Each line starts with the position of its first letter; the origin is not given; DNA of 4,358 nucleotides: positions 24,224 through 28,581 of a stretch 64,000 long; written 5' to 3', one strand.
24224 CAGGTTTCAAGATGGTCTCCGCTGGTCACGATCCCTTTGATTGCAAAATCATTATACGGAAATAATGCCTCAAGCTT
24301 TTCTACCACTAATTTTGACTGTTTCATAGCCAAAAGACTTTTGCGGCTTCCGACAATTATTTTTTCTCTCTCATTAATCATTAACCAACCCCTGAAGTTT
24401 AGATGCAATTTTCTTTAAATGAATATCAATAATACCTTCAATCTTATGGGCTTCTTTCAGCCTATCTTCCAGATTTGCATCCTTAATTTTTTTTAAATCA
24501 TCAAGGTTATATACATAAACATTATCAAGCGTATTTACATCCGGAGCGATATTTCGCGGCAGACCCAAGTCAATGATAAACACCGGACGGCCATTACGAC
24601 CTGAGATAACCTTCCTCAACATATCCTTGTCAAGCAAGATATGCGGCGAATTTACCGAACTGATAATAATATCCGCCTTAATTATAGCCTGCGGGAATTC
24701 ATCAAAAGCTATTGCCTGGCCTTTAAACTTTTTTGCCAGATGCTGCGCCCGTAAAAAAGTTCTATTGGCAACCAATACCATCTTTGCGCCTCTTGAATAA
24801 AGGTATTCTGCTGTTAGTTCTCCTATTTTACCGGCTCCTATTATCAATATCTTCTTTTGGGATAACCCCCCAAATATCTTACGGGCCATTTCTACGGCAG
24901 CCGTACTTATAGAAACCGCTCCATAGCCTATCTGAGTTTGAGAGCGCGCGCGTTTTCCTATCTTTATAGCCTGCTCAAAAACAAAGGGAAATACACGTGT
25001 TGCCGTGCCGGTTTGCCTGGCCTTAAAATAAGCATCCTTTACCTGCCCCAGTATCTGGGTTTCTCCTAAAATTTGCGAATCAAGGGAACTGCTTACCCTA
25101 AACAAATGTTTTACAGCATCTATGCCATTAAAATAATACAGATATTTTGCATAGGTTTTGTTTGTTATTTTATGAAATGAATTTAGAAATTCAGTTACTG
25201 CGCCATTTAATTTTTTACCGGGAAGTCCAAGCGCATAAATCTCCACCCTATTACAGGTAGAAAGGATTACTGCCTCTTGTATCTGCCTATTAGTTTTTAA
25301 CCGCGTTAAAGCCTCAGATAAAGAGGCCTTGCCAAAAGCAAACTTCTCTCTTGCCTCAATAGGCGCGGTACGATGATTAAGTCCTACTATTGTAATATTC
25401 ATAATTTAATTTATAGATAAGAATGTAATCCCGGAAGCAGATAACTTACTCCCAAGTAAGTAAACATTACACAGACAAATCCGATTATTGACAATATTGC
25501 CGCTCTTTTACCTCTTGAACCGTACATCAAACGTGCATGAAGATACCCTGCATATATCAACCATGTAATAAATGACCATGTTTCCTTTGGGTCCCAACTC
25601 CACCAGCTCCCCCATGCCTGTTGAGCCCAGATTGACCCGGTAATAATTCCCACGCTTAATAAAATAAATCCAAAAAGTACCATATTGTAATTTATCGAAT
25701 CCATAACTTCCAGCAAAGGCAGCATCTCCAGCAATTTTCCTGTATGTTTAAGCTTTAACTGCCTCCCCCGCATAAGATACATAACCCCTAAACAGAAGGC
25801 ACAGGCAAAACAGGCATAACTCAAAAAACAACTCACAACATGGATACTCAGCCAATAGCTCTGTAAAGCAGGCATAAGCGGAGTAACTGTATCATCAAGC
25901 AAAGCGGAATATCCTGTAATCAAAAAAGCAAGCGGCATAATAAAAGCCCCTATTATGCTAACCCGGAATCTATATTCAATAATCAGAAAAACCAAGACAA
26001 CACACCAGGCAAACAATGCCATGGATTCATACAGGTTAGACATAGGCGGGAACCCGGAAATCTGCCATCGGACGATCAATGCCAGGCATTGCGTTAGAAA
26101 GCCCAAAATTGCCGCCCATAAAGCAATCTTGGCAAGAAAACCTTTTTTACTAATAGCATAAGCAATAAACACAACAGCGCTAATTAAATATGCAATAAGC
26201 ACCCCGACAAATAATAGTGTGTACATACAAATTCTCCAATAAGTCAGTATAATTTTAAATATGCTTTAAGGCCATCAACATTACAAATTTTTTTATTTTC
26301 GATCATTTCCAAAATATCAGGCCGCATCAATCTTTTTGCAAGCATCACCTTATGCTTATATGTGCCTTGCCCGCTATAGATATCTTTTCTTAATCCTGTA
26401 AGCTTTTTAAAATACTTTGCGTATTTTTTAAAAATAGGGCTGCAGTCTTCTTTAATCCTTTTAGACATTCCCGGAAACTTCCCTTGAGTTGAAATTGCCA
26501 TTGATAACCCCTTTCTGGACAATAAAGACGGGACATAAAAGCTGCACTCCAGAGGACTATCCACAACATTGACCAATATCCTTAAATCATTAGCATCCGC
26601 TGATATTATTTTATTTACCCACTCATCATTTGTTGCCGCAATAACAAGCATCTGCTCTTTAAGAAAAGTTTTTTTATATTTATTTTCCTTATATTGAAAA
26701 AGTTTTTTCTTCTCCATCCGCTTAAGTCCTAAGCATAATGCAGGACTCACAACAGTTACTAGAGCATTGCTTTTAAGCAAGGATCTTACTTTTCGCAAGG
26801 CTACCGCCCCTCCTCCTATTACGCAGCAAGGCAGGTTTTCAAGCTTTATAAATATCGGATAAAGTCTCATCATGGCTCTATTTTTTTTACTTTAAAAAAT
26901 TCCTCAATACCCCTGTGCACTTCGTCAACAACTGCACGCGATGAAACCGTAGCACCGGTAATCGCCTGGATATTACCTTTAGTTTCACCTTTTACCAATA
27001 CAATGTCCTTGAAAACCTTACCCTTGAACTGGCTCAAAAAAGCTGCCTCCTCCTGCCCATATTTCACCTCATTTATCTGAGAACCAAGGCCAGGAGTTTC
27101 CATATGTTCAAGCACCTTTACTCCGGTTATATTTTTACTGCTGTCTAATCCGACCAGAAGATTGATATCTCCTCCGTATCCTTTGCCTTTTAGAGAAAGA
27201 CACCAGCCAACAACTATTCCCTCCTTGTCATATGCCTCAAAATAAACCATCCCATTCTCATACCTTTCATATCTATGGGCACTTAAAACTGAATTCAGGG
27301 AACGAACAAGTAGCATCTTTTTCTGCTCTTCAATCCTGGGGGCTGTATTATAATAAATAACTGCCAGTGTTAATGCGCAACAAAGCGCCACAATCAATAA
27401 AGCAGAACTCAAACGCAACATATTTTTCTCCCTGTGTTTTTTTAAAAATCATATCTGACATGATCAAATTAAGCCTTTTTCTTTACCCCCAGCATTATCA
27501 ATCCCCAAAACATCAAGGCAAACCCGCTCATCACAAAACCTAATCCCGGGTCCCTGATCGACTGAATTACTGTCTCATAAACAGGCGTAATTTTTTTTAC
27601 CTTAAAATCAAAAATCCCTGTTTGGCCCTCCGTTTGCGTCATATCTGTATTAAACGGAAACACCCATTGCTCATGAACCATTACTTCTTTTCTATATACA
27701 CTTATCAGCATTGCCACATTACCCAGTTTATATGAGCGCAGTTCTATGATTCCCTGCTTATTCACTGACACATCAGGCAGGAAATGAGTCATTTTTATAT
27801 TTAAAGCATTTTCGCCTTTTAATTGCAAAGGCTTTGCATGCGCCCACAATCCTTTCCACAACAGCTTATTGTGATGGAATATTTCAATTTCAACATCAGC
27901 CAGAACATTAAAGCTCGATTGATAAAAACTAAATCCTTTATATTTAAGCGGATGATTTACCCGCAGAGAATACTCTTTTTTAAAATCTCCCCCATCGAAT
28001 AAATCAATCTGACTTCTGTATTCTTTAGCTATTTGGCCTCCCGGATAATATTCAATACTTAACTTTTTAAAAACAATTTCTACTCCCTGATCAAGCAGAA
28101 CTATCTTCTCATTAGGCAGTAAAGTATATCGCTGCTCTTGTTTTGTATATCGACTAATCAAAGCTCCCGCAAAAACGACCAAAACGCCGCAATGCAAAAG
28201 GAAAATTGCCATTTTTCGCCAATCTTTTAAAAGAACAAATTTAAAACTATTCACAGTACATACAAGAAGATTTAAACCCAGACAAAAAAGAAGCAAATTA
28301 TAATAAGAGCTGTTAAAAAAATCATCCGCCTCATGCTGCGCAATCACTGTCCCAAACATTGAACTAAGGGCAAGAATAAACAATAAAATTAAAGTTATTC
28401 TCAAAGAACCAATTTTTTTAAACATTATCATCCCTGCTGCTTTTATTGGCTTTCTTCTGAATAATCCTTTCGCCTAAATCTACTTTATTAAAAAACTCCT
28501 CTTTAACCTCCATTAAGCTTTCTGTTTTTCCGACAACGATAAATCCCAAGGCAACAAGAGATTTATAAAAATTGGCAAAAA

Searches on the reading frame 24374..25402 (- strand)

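Call 68: search_protein_families(library=pfam, proteins=[window:24374-25402:-], max_evalue=0.00001)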
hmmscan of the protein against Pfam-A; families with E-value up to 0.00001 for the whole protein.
window:24374-25402:- (342 aa): 4 families
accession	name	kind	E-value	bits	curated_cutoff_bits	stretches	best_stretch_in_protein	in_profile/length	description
PF05201.20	GlutR_N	-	2.2e-51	174.1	27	1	6-156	1-151/151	Glutamyl-tRNAGlu reductase, N-terminal domain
PF01488.26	Shikimate_DH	-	2.2e-43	148.1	24.3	1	171-306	1-138/138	Shikimate / quinate 5-dehydrogenase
PF03807.23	F420_oxidored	-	1.2e-06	29.5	21.6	1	184-254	1-71/94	NADP oxidoreductase coenzyme F420-dependent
PF13241.12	NAD_binding_7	-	6.7e-06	27.1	22.1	0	179-254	4-73/104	Putative NAD(P)-binding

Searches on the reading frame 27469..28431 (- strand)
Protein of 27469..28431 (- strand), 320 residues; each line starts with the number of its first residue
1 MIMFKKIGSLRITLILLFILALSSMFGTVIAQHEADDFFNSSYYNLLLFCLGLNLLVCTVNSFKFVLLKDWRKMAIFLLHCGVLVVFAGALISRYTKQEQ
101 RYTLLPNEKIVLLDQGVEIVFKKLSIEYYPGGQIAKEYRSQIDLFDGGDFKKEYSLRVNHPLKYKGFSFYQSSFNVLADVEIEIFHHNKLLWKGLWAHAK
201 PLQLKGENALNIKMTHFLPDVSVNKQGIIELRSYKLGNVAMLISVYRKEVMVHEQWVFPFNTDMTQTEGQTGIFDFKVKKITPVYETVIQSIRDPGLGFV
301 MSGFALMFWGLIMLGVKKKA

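Call 68: search_protein_families(library=pfam, proteins=[window:27469-28431:-], max_evalue=0.00001)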
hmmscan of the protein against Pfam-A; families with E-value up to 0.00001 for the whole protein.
window:27469-28431:- (320 aa): 1 family
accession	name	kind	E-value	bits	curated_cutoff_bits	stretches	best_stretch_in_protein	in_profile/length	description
PF05140.19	ResB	-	7.3e-25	88.2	24.6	1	71-188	149-279/486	ResB-like family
